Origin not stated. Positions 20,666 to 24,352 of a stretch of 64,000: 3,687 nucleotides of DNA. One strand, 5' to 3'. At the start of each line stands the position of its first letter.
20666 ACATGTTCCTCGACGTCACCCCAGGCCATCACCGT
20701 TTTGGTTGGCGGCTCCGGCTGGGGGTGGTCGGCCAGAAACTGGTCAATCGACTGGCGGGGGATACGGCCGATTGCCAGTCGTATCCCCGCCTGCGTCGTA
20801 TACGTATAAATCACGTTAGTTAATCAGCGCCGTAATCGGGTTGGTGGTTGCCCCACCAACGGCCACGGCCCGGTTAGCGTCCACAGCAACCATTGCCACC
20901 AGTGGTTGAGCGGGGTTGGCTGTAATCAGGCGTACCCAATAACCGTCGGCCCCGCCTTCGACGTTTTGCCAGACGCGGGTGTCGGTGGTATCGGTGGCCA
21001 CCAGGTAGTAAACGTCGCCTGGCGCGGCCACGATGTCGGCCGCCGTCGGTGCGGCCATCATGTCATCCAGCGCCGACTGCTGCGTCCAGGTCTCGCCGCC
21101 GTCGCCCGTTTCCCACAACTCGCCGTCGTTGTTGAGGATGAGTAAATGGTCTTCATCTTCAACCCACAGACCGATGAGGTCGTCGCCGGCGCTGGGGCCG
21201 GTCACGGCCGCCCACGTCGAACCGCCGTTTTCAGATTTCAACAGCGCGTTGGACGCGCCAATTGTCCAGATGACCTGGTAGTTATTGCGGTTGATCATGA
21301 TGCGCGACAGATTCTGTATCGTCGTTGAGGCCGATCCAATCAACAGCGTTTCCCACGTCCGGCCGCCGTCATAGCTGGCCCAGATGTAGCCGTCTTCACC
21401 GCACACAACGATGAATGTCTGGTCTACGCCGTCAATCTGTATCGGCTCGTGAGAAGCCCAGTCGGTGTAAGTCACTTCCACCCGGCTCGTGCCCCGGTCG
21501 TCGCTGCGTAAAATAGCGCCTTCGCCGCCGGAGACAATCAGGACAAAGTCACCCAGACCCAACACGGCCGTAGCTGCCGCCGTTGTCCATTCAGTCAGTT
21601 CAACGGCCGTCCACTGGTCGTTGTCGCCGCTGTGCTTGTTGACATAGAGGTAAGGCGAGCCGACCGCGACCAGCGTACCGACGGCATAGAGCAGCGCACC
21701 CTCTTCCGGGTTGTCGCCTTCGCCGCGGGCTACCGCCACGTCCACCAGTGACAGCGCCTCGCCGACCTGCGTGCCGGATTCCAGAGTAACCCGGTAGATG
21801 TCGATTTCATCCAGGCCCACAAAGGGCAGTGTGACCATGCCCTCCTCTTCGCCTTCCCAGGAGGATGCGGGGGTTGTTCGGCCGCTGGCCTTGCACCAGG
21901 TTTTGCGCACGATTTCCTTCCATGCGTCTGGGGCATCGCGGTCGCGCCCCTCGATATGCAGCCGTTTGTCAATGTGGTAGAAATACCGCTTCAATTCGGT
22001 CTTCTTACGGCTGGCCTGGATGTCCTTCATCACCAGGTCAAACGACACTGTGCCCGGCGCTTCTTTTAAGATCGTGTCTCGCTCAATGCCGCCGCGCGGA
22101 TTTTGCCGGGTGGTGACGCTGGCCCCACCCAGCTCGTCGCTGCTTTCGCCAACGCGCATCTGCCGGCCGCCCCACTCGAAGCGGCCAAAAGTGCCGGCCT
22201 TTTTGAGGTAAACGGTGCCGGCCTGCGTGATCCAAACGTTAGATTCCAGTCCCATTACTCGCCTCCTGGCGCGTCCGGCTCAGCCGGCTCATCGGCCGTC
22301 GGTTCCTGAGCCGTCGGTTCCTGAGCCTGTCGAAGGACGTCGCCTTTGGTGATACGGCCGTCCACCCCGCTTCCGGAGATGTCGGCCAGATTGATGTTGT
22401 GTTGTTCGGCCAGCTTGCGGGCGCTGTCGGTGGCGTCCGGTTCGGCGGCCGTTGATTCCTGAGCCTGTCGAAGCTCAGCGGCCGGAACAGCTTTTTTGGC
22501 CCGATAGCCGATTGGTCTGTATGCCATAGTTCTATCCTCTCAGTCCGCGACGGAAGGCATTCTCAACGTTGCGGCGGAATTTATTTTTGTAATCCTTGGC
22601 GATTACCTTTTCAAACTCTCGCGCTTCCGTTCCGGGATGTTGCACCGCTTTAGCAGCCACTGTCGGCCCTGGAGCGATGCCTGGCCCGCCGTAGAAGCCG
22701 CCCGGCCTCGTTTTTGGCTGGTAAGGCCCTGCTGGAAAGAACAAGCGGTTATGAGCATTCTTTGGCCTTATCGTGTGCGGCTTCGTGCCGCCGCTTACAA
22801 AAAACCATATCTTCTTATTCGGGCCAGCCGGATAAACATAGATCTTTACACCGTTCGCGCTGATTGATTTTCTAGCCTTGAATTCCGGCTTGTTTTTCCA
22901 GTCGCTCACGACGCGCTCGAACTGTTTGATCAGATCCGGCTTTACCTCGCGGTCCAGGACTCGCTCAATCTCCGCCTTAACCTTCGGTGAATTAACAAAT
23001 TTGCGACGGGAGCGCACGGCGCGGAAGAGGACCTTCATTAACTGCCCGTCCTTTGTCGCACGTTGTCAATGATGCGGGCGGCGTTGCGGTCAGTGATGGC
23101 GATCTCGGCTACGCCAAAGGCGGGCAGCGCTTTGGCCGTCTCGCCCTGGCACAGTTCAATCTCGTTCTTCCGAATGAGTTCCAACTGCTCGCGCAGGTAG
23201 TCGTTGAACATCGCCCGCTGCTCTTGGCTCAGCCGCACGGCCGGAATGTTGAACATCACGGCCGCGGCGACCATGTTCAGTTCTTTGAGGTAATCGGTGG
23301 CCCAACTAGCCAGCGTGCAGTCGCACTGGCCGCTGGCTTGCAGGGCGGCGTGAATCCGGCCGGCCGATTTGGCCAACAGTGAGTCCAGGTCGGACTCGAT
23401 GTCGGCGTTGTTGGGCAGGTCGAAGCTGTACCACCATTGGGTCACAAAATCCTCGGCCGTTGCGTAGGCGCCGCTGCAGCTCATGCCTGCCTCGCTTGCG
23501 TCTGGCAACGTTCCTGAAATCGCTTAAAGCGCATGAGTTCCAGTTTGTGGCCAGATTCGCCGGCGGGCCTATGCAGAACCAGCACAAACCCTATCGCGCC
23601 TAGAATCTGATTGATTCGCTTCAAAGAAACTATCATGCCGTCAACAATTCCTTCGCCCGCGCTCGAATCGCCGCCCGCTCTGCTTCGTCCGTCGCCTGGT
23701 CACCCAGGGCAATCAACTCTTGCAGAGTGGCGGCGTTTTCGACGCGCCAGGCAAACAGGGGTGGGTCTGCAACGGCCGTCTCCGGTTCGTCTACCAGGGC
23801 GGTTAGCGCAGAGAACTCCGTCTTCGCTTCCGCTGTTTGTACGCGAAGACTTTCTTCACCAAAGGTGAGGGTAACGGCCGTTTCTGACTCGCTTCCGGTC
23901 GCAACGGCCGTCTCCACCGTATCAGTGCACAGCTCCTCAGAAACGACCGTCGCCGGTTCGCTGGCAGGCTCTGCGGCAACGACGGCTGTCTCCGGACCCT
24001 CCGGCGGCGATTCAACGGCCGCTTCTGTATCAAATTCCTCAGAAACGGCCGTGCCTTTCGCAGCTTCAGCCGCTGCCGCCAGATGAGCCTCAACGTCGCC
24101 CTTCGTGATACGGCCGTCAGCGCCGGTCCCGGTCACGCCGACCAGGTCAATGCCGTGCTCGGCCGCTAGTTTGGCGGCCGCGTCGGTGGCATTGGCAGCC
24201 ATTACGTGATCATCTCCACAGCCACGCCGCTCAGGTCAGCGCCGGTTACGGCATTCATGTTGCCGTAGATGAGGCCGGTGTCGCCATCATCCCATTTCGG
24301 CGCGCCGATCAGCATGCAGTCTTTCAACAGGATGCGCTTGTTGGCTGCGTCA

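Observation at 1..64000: Hyper-iterated 8-bp palindrome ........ saturates the phage genome (HIP1-like)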

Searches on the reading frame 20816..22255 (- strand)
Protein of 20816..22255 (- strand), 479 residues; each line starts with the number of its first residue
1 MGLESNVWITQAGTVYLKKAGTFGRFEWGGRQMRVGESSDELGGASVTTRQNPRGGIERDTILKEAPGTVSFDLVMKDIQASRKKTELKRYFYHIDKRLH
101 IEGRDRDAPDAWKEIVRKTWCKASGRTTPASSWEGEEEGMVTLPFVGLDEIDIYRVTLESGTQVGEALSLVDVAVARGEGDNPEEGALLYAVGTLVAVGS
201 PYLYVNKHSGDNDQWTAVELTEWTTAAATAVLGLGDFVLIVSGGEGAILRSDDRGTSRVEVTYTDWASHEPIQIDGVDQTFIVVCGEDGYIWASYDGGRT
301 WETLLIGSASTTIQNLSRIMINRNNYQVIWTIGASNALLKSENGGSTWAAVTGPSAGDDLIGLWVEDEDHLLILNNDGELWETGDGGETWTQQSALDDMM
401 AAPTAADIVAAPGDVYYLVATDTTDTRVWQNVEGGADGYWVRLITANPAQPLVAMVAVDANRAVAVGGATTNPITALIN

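Call 9: search_protein_families(library=pfam, proteins=[window:20816-22255:-])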
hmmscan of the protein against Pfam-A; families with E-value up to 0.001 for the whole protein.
window:20816-22255:- (479 aa): 3 families
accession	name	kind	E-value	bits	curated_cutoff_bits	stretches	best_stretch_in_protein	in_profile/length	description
PF15902.12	Sortilin-Vps10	-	4.6e-08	32.7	33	0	338-412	3-77/446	Sortilin, neurotensin receptor 3,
PF14870.12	PSII_BNR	-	1e-07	32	27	1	273-351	22-97/303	Photosynthesis system II assembly factor YCF48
PF19755.4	DUF6242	-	5.6e-05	23.5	29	0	314-390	144-217/217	Domain of unknown function (DUF6242)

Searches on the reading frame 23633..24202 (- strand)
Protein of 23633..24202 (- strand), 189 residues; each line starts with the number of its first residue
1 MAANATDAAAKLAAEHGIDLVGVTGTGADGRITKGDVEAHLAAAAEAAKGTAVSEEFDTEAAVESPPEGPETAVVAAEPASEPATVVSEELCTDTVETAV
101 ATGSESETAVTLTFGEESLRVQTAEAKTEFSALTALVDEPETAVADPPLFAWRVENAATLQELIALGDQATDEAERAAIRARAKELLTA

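Call 9: search_protein_families(library=pfam, proteins=[window:23633-24202:-])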
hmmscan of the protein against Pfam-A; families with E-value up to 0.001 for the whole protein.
window:23633-24202:- (189 aa): 1 family
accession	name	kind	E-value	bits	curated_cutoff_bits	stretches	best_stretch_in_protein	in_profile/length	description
PF02817.22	E3_binding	-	2e-12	47.6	23.7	1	8-38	6-36/36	e3 binding domain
